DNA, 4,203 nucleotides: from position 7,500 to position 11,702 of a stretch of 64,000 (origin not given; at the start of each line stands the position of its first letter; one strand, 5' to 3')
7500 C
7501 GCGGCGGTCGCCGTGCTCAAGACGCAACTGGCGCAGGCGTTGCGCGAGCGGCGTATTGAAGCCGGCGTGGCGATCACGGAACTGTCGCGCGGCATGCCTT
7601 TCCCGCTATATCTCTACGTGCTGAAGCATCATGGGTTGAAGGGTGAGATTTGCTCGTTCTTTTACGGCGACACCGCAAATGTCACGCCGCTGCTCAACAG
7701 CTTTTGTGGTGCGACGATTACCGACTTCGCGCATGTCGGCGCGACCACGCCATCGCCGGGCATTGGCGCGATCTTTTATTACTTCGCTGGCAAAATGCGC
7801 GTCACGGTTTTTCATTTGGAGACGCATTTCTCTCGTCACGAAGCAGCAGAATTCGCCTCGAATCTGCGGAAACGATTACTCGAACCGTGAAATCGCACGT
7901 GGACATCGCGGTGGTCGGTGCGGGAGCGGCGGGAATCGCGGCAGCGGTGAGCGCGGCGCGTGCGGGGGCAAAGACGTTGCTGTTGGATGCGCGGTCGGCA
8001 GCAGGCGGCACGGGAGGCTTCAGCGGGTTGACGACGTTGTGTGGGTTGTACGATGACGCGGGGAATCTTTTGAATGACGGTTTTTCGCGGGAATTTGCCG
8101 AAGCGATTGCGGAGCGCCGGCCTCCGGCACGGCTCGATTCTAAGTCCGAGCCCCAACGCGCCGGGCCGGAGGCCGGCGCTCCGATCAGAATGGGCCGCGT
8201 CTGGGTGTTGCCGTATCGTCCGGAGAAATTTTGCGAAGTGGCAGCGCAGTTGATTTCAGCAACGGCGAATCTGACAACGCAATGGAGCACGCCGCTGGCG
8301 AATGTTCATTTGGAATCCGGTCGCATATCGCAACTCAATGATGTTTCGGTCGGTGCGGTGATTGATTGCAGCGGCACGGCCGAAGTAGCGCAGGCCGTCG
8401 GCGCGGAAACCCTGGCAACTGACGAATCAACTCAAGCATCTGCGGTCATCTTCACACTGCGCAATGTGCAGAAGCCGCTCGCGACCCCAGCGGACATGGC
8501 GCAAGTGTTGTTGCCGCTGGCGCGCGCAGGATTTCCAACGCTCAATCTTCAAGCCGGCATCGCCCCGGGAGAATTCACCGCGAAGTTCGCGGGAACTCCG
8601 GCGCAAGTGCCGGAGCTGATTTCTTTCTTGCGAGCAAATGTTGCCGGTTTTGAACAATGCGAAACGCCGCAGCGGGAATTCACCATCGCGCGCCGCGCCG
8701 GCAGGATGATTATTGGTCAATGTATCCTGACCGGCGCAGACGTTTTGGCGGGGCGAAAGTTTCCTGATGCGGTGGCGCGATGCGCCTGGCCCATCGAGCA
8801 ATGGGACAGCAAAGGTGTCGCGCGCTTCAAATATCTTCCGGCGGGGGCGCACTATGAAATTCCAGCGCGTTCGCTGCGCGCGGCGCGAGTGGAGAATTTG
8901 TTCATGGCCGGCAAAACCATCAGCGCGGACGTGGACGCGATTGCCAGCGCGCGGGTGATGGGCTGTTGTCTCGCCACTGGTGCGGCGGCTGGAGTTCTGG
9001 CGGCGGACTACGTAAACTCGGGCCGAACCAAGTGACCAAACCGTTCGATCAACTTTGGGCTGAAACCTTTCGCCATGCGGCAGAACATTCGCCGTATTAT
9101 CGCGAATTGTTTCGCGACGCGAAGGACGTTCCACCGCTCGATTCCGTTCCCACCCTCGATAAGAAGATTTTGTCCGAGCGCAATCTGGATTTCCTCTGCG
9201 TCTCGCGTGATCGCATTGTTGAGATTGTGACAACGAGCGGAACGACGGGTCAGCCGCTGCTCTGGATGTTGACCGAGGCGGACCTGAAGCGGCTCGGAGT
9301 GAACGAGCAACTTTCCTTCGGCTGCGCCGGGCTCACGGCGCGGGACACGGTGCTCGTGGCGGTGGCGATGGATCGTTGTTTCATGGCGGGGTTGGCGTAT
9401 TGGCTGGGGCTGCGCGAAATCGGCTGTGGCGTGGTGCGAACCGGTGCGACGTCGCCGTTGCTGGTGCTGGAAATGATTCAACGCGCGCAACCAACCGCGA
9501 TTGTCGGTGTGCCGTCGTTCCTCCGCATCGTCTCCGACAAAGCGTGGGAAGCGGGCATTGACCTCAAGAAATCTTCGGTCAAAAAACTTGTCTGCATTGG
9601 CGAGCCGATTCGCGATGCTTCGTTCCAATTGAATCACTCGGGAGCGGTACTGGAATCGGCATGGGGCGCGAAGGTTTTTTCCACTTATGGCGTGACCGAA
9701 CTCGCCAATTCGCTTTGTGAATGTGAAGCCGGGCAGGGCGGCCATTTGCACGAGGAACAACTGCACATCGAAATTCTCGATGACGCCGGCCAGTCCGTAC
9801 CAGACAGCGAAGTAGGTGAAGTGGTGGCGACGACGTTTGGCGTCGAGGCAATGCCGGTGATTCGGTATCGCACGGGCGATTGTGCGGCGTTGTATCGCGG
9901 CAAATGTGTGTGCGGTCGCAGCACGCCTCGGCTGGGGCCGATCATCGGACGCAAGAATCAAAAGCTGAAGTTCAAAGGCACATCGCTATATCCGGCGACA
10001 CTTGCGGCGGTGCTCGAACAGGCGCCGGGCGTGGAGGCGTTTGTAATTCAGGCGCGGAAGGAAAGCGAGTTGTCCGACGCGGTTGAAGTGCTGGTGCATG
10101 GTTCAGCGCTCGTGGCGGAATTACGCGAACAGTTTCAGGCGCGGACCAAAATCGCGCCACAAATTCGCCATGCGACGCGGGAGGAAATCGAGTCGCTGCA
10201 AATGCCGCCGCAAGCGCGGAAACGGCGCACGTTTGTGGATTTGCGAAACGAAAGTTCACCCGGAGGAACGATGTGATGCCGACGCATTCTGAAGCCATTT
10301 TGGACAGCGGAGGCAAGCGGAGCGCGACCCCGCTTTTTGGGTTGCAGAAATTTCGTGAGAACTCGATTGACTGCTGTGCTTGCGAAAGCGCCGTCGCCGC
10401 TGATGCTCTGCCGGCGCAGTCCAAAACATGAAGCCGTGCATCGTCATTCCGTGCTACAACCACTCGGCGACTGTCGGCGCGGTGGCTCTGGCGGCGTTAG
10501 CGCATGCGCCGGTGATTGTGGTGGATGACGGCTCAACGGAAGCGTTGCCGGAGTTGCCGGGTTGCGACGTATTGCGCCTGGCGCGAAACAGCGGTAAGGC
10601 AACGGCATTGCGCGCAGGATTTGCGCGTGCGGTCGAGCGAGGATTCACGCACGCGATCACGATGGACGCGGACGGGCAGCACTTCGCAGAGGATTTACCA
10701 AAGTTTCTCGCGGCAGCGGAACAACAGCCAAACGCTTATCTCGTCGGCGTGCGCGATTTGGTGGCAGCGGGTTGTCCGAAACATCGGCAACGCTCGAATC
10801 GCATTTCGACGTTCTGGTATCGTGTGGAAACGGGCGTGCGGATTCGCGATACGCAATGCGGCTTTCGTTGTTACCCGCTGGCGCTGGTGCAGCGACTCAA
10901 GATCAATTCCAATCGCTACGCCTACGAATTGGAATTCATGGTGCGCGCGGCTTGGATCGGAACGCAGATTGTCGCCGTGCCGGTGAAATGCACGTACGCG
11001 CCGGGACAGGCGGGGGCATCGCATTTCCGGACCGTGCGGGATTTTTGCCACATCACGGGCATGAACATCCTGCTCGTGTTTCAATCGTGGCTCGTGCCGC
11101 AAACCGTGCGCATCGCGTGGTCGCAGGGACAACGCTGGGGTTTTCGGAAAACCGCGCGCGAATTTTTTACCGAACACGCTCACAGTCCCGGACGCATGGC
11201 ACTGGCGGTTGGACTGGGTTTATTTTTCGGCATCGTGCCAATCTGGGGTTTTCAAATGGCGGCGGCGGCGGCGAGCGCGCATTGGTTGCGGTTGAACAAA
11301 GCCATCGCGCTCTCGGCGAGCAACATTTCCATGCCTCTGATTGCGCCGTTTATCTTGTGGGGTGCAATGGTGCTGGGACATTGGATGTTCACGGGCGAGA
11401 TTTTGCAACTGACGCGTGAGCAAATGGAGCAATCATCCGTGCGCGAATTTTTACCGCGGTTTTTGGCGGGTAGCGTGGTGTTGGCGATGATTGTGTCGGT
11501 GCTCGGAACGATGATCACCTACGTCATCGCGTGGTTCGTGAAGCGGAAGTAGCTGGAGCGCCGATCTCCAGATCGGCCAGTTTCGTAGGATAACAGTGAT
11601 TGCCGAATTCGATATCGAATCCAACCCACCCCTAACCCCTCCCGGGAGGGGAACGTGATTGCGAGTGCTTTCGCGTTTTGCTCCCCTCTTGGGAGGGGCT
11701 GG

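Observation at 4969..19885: Orphan acyl-lipid/natural-product cluster built from aryl-polyene-type accessory genes, with no ketosynthase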

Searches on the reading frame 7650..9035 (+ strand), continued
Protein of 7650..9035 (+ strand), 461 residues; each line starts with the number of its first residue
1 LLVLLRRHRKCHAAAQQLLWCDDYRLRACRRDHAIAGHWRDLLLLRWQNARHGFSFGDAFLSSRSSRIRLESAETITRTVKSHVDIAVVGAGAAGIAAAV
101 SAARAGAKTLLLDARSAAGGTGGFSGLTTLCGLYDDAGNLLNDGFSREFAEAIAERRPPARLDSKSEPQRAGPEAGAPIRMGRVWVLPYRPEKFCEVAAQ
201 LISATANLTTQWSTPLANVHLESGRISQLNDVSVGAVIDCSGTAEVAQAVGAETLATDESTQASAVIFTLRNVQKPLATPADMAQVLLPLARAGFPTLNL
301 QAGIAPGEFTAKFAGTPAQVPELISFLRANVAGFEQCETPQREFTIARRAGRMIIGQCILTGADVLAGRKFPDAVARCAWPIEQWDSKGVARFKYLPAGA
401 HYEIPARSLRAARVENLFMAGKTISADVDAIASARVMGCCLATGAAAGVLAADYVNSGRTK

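Call 78: predict_structure(alignment_id=A3)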
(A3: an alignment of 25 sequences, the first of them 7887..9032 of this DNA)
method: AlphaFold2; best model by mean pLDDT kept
length: 382 residues; sequences in the alignment: 25
mean_pLDDT: 70.3   pTM: 0.72
mean pLDDT of the five models: 70.3, 67.5, 65.8, 65.3, 64.6
residues with pLDDT >= 90: 75; 70-90: 134; 50-70: 95; < 50: 78
segments of 3 or more residues with pLDDT < 50: 43-46, 78-95, 177-179, 271-300, 305-313, 345-355
pLDDT, mean of each block of 10 residues (from residue 1): 85 88 95 87 52 67 74 65 36 50 63 81 94 91 91 93 78 60 66 81 76 84 69 83 94 92 68 42 38 42 47 51 56 75 52 51 81 79 44
secondary structure, 60 per line:
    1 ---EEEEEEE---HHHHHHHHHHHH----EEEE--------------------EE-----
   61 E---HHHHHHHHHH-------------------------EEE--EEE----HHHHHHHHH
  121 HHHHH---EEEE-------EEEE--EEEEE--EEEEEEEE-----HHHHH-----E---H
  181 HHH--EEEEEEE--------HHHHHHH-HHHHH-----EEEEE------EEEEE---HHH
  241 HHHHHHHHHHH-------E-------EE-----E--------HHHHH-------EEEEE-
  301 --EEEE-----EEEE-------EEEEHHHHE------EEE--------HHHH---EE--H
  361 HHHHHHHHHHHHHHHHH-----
elements in order: E4-10 H14-25 E30-33 H65-74 E100-102 E105-107 H112-125 E129-132 E140-143 E146-150 E153-160 H166-170 H180-183 E186-192 H201-207 H209-213 E219-223 E230-234 H238-251 H283-287 E295-299 E303-306 E312-315 E323-326 H327-330 E338-340 H349-352 H360-377

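Call 82: fold_search(model_id=the predicted structure, library=pdb)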
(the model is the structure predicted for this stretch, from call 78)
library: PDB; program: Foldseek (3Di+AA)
matches with E <= 10: 1970; with E <= 0.001: 822
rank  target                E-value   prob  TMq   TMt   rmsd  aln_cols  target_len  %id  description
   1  3oz2                  3.9e-10  1.00  0.45  0.43   8.9       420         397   14  Crystal structure of a geranylgeranyl bacteriochlorophyll reductase-like (Ta0516) from Thermoplasma acidophilum at 1.60  (released 2010-10-27)
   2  9hiq_C                1.2e-09  1.00  0.45  0.30  10.8       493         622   13  MnmE-MnmG a4b2 complex (released 2025-08-27)
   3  6aio_B                2.5e-09  1.00  0.38  0.38  11.1       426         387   12  Crystal structure of p-nitrophenol 4-monooxygenase PnpA from Pseudomonas putida DLL-E4 (released 2018-10-31)
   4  9hip_C                2.8e-09  1.00  0.42  0.28  11.7       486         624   13  MnmE-MnmG a2b2 complex (released 2025-08-27)
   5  4k22_A                4.0e-09  1.00  0.34  0.36  10.2       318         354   13  Structure of the C-terminal truncated form of E.Coli C5-hydroxylase UBII involved in ubiquinone (Q8) biosynthesis (released 2013-05-29)
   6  2zxi_B                4.8e-09  1.00  0.40  0.26  11.8       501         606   12  Structure of Aquifex aeolicus GidA in the form II crystal (released 2009-05-19)
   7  4n9x                  5.5e-09  1.00  0.31  0.32  10.4       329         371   12  Crystal Structure of the OCTAPRENYL-METHYL-METHOXY-BENZQ MOLECULE from Erwina carotovora subsp. atroseptica strain SCRI  (released 2013-11-20)
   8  4k22_B                6.9e-09  1.00  0.35  0.38  10.2       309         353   14  Structure of the C-terminal truncated form of E.Coli C5-hydroxylase UBII involved in ubiquinone (Q8) biosynthesis (released 2013-05-29)
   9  2zxi_C                7.4e-09  1.00  0.40  0.27  11.8       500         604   12  Structure of Aquifex aeolicus GidA in the form II crystal (released 2009-05-19)
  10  5vqb_A                7.8e-09  1.00  0.39  0.33  10.7       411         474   14  Crystal structure of rifampin monooxygenase from Streptomyces venezuelae, complex with FAD (released 2017-08-16)
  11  2zxi_A                8.8e-09  1.00  0.40  0.27  11.4       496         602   12  Structure of Aquifex aeolicus GidA in the form II crystal (released 2009-05-19)
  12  3vqr_A                1.3e-08  1.00  0.37  0.34  15.8       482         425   13  Structure of a dye-linked L-proline dehydrogenase mutant from the aerobic hyperthermophilic archaeon, Aeropyrum pernix (released 2012-04-25)
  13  6bza_C                1.3e-08  1.00  0.32  0.26  13.7       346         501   12  Crystal structure of halogenase PltM in complex with phloroglucinol and FAD (released 2019-03-20)
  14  6ain_B                1.4e-08  1.00  0.39  0.37  10.6       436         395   11  Crystal structure of p-nitrophenol 4-monooxygenase PnpA from Pseudomonas putida DLL-E4 (released 2018-10-31)
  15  1kf6_A                1.4e-08  1.00  0.42  0.29  11.5       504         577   13  E. coli Quinol-Fumarate Reductase with Bound Inhibitor HQNO (released 2002-03-13)
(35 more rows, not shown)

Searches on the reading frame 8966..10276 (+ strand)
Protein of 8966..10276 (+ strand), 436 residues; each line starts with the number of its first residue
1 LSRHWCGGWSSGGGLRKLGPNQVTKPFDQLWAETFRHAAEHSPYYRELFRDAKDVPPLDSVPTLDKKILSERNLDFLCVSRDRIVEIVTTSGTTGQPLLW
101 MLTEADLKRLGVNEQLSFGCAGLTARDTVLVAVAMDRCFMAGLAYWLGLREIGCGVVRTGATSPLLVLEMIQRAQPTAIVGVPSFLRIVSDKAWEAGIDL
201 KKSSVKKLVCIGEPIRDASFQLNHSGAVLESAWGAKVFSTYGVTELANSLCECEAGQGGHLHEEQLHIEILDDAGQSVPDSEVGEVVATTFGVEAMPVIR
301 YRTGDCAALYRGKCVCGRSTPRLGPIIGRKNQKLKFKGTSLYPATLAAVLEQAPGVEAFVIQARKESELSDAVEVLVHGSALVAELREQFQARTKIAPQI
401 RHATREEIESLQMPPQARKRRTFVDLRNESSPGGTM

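Call 3: search_protein_families(library=pfam, proteins=[window:8966-10276:+], max_evalue=0.01)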
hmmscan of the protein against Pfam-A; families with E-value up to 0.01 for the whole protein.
window:8966-10276:+ (436 aa): 1 family
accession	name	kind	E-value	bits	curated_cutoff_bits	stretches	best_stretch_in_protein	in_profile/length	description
PF00501.34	AMP-binding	-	3.9e-19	69.1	29.9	1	78-288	158-374/384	AMP-binding enzyme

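Call 6: search_protein_families(library=ncbifam, proteins=[window:8966-10276:+], max_evalue=0.01)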
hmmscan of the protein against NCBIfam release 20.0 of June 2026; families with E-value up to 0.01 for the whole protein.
window:8966-10276:+ (436 aa): 29 families (the best 25 are shown)
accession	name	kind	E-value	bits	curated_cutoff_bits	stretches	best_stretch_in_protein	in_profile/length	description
NF053551.1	FlxY_rubin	equivalog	2.2e-129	431.9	520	1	29-427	15-424/424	flexirubin biosynthesis putative acyl-CoA ligase FlxY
NF045666.1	DVU1553_fam_AMP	equivalog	1.3e-53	182.2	300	1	32-329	32-330/331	DVU_1553 family AMP-dependent CoA ligase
NF041878.1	paak_haloarch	equivalog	1.4e-45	155.6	700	1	28-391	18-386/427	phenylacetate--CoA ligase PaaK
TIGR02155.1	PA_CoA_ligase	equivalog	6.7e-37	127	646.3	1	33-408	18-394/422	phenylacetate--CoA ligase PaaK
TIGR03335.1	F390_ftsA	equivalog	5.3e-30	104.5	458.7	1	34-322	25-322/445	coenzyme F390 synthetase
NF041217.1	BagE_FevW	exception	1e-20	74.1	800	1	33-354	23-335/424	bagremycin/ferroverdin synthetase BagE/FevW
NF004837.0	PRK06187.1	subfamily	3.9e-13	48.5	476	1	76-287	164-376/531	long-chain-fatty-acid--CoA ligase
TIGR01733.1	AA-adenyl-dom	subfamily_domain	8.2e-11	41.3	317.4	1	80-290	118-326/409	amino acid adenylation domain-containing protein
TIGR02304.1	aden_form_hyp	equivalog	2.7e-10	39.8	251.9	1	168-337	180-333/430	F390 synthetase-related protein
NF009233.0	PRK12583.1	subfamily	6.2e-09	34.8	832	1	79-290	198-406/558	fatty acid CoA ligase family protein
TIGR03208.1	cyc_hxne_CoA_lg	equivalog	4.6e-08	32.2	792.3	1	79-288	192-395/538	cyclohexanecarboxylate-CoA ligase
NF009071.0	PRK12406.1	subfamily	1.2e-07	30.6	701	1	86-388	157-460/510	acyl-CoA synthetase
NF004114.0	PRK05605.1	equivalog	1.7e-06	26.7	766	1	79-206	218-341/575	long-chain-fatty-acid--CoA ligase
TIGR03098.1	ligase_PEP_1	hypoth_equivalog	3.8e-06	25.7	592.35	1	80-246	161-314/517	acyl-CoA ligase (AMP-forming), exosortase A system-associated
NF005307.0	PRK06839.1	equivalog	6.1e-06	25.1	748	1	68-384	135-450/496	o-succinylbenzoate--CoA ligase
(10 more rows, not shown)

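Call 66: search_solved_structures(query=window:9032-10273:+, max_evalue=0.00001)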
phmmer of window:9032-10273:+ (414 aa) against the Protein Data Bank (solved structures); distinct sequences matched with E-value up to 0.00001: 14.
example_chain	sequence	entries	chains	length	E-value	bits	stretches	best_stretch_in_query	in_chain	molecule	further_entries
4r1l_A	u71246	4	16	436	9.4e-35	123.8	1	16-336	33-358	Phenylacetate-coenzyme A ligase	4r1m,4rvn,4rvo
2y4o_A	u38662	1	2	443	7.7e-29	104.3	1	12-346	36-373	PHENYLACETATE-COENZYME A LIGASE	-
2y27_A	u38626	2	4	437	1e-28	103.9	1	12-340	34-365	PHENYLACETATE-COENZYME A LIGASE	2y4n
9s3l_A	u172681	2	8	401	8.3e-23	84.4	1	31-313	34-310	Phenylacetate-CoA ligase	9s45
6hdw_A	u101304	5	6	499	3.5e-21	79.1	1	13-348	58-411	2-hydroxyisobutyryl-CoA synthetase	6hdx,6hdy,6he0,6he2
6wuq_A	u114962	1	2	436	1.6e-10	44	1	46-309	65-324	AjiA1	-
6siw_A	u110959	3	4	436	5.2e-10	42.3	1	19-309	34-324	PaaK-like ligase (AMP-dependent synthetase and ligase) | AMP-dependent synthetase and ligase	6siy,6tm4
6siw_B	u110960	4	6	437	5.3e-10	42.3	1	19-309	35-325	PaaK-like ligase (AMP-dependent synthetase and ligase) | AMP-dependent synthetase and ligase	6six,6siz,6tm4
8wev_A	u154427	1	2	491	1.2e-08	37.8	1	36-360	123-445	Feruloyl-CoA Synthetase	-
8weu_A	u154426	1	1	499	1.2e-08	37.8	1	36-360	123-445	Fatty-acyl-CoA synthase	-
2qvz_X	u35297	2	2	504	4.6e-06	29.3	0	131-352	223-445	4-Chlorobenzoate CoA Ligase/Synthetase | 4-Chlorobenzoate CoA Ligase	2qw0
1t5d_X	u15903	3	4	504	6.8e-06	28.7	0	131-352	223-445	4-chlorobenzoyl CoA ligase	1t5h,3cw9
2qvx_X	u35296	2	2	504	7.6e-06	28.6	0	131-352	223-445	4-Chlorobenzoate CoA Ligase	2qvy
3cw8_X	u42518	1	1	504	8.4e-06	28.4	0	131-352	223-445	4-chlorobenzoyl CoA ligase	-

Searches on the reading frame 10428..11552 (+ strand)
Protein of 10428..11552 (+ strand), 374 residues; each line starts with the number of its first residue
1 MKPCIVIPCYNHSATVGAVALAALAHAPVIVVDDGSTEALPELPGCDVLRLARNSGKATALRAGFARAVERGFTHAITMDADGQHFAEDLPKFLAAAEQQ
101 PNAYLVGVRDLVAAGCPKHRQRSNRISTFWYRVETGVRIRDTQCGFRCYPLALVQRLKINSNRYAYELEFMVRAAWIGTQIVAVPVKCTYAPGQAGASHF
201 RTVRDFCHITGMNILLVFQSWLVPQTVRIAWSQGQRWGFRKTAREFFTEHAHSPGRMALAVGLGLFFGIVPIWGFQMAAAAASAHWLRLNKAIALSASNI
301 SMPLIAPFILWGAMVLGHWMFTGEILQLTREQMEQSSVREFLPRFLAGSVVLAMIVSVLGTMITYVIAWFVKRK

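Call 3: search_protein_families(library=pfam, proteins=[window:10428-11552:+], max_evalue=0.01)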
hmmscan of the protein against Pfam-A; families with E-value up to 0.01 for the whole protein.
window:10428-11552:+ (374 aa): 2 families
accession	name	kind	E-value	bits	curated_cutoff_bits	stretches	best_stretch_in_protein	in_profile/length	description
PF09835.14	DUF2062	-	5.3e-22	78.8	27.4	1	252-370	16-140/147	Uncharacterized protein conserved in bacteria (DUF2062)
PF00535.33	Glycos_transf_2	-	1.2e-16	61.6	23.3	1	4-154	1-159/168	Glycosyl transferase family 2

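Call 6: search_protein_families(library=ncbifam, proteins=[window:10428-11552:+], max_evalue=0.01)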
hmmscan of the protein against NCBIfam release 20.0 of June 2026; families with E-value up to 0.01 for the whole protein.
window:10428-11552:+ (374 aa): 9 families
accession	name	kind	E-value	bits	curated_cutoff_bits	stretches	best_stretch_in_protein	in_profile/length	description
NF058614.1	PPMAGASynPpgS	equivalog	1.7e-12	47.3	370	1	5-191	4-199/226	polyprenyl-phospho-N-acetylgalactosaminyl synthase PpgS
TIGR04182.1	glyco_TIGR04182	equivalog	6.8e-12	45.4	325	1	4-209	3-210/293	S-layer glycoprotein N-glycosyltransferase AglJ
TIGR03546.1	TIGR03546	subfamily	7e-08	32.5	79.45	1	252-367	14-131/154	TIGR03546 family protein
NF047382.1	T4SS_eff_BspA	equivalog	1.3e-06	28.4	300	1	251-373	40-171/179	type IV secretion system effector BspA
NF041391.1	DPhHxTase_Halo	equivalog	1.8e-06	27.1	375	1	22-189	20-184/213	dolichyl-phosphate hexose transferase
NF007986.1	PRK10714.1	equivalog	6.2e-06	25.5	529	1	28-158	40-173/316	undecaprenyl-phosphate 4-deoxy-4-formamido-L-arabinose transferase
TIGR03937.1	PgaC_IcaA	equivalog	1.6e-05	24.1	422.3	1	5-82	49-135/407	poly-beta-1,6-N-acetyl-D-glucosamine synthase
TIGR03965.1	mycofact_glyco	equivalog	7.5e-05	21.8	280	1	5-70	78-155/467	mycofactocin biosynthesis glycosyltransferase MftF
TIGR01556.1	rhamnosyltran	subfamily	0.0025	17.1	200.55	1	28-107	23-109/281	rhamnosyltransferase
